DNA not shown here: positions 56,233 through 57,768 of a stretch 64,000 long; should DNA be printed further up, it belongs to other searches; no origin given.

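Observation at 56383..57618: Basic protein built from four tandem ~58-aa HTH-like repeats downstream of the carboxylase operon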

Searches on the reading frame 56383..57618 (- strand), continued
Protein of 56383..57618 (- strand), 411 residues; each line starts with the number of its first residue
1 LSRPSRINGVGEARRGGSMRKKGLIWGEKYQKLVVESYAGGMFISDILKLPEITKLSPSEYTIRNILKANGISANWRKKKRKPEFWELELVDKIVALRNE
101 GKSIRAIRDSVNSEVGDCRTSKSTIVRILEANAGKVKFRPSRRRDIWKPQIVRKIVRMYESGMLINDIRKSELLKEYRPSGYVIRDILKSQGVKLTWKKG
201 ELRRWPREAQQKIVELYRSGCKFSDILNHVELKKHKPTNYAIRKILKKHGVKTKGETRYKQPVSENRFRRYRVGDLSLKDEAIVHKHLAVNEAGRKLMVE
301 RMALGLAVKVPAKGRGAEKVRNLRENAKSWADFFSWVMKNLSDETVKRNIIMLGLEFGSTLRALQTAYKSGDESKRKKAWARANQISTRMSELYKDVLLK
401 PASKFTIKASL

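Call 27: fold_search(model_id=the predicted structure, library=pdb)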
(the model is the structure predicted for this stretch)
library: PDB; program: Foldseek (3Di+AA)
matches with E <= 10: 197; with E <= 0.001: 0
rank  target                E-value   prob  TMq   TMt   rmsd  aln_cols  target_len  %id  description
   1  6pax_A                2.9e-01  0.99  0.13  0.35  12.8       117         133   24  CRYSTAL STRUCTURE OF THE HUMAN PAX-6 PAIRED DOMAIN-DNA COMPLEX REVEALS A GENERAL MODEL FOR PAX PROTEIN-DNA INTERACTION (released 1999-07-13)
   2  7tcd                  5.8e-01  0.99  0.22  0.20  10.1       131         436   18  LOV2-DARPIN fusion: D13 (released 2023-07-05)
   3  6w2r_B                7.5e-01  0.69  0.22  0.37  21.5       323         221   13  Junction 19, DHR54-DHR79 (released 2020-04-15)
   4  9rai_f                7.5e-01  0.05  0.09  0.06  31.3       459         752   10  Structure of the S.aureus MecA/ClpC/ClpP degradation system (released 2025-09-10)
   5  9wfi_B                8.1e-01  0.21  0.12  0.19  14.0       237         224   11  A chimera FadR transcription factor containing wHTH of Rv0494 and the part other than wHTH of Escherichia coli FadR (released 2025-09-24)
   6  7r5k_L0               9.2e-01  0.08  0.12  0.08  24.0       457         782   11  Human nuclear pore complex (constricted) (released 2022-06-22)
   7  7wff_h                1.1e+00  0.92  0.17  0.38   7.5       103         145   14  Subcomplexes B,M and L in the Cylic electron transfer supercomplex NDH-PSI from Arabidopsis (released 2022-03-16)
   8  2uuh                  1.1e+00  0.75  0.18  0.37   7.9       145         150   14  Crystal structure of Human Leukotriene C4 Synthase in complex with substrate glutathione (released 2007-07-17)
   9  6ssw_A                1.1e+00  0.66  0.15  0.35   9.2       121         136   18  Crystal structure of Human Microsomal Glutathione S-Transferase 2 in complex with an Inhibitor Glutathione sulfonic ac (released 2021-02-03)
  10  9grx_7                1.2e+00  0.93  0.17  0.40   7.4       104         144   15  NDH-PSI-LHCI supercomplex from S. oleracea (released 2025-02-12)
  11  6r7d_A                1.2e+00  0.75  0.18  0.38   7.8       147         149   13  Crystal structure of LTC4S in complex with AZ13690257 (released 2019-08-28)
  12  6ssw_B                1.2e+00  0.72  0.17  0.36   7.8       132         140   17  Crystal structure of Human Microsomal Glutathione S-Transferase 2 in complex with an Inhibitor Glutathione sulfonic ac (released 2021-02-03)
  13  6sss_D                1.2e+00  0.69  0.16  0.40   9.1       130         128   21  Crystal structure of Human Microsomal Glutathione S-Transferase 2 (released 2021-02-03)
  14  6r7d_C                1.3e+00  0.75  0.18  0.38   7.9       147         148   13  Crystal structure of LTC4S in complex with AZ13690257 (released 2019-08-28)
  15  6s18_B                1.3e+00  0.94  0.20  0.52   8.8       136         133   15  Ligand binding domain of the P. putida receptor PcaY_PP in complex with glycerol (released 2020-10-21)
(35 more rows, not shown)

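Call 28: search_solved_structures(query=A1, max_evalue=10, show_alignments=4)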
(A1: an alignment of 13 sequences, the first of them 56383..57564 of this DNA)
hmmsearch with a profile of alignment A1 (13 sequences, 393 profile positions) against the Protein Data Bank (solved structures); distinct sequences matched with E-value up to 10: 10.
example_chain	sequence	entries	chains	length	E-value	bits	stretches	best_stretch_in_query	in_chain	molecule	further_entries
4c90_A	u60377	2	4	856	0.056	15.4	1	56-149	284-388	ALPHA-GLUCURONIDASE GH115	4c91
9fqr_HU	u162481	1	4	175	0.057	15.4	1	240-330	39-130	DPY30 domain-containing protein 1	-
7roa_A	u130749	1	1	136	0.44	12.5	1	238-330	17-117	EntV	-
6urs_A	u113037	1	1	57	0.45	12.4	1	187-213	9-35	Sleeping Beauty transposase PAI subdomain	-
9dwa_A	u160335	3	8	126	0.78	11.7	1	296-379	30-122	De novo designed FABLE protein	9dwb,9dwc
6x8n_A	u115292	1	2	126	0.91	11.4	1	336-385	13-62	De novo designed ABLE protein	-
6w6x_A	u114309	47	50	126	1.1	11.2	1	336-385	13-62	De novo designed ABLE protein | De novo designed ABLE | D-ABLE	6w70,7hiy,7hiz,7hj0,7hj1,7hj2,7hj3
6l3r_A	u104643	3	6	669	1.1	11.1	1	54-115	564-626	Ribonucleoside-diphosphate reductase large subunit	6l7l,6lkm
2wgh_A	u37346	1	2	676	1.2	11.1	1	54-115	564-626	RIBONUCLEOSIDE-DIPHOSPHATE REDUCTASE LARGE SUBUNIT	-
9tav_A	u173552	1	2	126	1.3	10.9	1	335-385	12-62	De novo photoenzyme photoABLE2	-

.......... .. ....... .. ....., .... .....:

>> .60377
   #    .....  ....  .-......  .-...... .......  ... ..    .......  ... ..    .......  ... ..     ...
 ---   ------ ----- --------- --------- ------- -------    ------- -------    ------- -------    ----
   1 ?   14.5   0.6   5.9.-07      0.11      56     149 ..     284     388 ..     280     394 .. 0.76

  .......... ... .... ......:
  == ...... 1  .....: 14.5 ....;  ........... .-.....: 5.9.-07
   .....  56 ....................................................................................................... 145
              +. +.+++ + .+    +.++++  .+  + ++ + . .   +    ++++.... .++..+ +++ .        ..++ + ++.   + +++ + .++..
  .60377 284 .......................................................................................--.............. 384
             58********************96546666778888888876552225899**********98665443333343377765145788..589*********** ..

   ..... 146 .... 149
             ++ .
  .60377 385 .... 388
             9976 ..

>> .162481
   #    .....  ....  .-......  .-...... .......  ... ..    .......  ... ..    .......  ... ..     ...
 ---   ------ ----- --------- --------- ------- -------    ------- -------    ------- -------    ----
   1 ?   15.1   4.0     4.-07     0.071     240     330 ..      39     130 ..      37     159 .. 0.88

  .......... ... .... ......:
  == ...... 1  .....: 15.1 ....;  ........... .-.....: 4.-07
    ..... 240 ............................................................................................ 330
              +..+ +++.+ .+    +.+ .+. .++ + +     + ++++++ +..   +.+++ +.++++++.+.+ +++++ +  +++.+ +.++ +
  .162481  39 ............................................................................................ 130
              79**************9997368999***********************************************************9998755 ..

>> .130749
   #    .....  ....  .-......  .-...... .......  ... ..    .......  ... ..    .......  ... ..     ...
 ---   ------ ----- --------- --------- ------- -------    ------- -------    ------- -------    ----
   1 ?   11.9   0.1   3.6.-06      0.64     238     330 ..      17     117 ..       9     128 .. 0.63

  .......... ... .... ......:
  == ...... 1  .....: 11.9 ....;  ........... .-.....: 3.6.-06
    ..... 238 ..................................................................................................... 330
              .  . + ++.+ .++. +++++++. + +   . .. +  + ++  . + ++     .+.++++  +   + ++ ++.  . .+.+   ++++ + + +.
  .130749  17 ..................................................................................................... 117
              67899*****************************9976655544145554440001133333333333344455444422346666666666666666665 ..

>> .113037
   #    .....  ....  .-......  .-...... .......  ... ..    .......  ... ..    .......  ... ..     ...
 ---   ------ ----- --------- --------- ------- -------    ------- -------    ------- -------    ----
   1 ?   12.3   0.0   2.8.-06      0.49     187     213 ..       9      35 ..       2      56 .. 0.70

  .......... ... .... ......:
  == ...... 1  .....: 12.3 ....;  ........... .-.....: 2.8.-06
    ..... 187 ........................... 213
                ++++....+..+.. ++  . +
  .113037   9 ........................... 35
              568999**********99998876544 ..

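Call 40: search_protein_representatives(alignment_id=A1)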
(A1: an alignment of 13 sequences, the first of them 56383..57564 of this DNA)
Query: 13 sequences, 393 profile positions. Proteins with E-value up to 0.001 (for the whole library): 127; up to 1e-10: 13; up to 1e-30: 6. The best 127 are listed.
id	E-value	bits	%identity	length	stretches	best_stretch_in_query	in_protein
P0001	4.7e-205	697.2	-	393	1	1-391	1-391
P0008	3.0e-191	651.8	-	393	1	1-392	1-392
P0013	1.5e-152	524.4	-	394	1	1-388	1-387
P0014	2.1e-135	467.9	-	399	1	1-387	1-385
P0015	3.3e-129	447.5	-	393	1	1-392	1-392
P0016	1.8e-115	402.3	-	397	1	1-392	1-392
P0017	1.1e-26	110.0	-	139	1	258-391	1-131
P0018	1.0e-19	87.1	-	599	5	61-211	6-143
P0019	4.2e-18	81.7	-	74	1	320-391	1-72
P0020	2.8e-14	69.2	-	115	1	286-391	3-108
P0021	1.9e-13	66.4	-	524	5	187-265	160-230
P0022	1.4e-12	63.6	-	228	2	70-218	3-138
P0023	5.0e-11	58.4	-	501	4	13-213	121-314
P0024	1.4e-10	56.9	-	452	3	130-294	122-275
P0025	2.7e-10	56.0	-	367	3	160-249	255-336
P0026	6.5e-10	54.8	-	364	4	57-151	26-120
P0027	1.3e-09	53.8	-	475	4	6-211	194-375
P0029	3.2e-09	52.5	-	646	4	134-238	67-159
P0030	3.7e-09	52.3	-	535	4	9-213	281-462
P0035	1.8e-08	50.0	-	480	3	17-236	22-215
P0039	3.5e-08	49.1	-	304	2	1-208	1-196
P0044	6.0e-08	48.3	-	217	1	54-237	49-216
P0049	2.1e-07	46.5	-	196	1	35-232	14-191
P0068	3.6e-06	42.5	-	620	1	15-214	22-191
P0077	1.4e-05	40.5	-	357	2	24-237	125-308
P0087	3.4e-05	39.2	-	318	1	18-225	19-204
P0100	1.7e-04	37.0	-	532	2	10-246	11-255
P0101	1.7e-04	36.9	-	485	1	31-250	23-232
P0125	5.6e-04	35.2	-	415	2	7-240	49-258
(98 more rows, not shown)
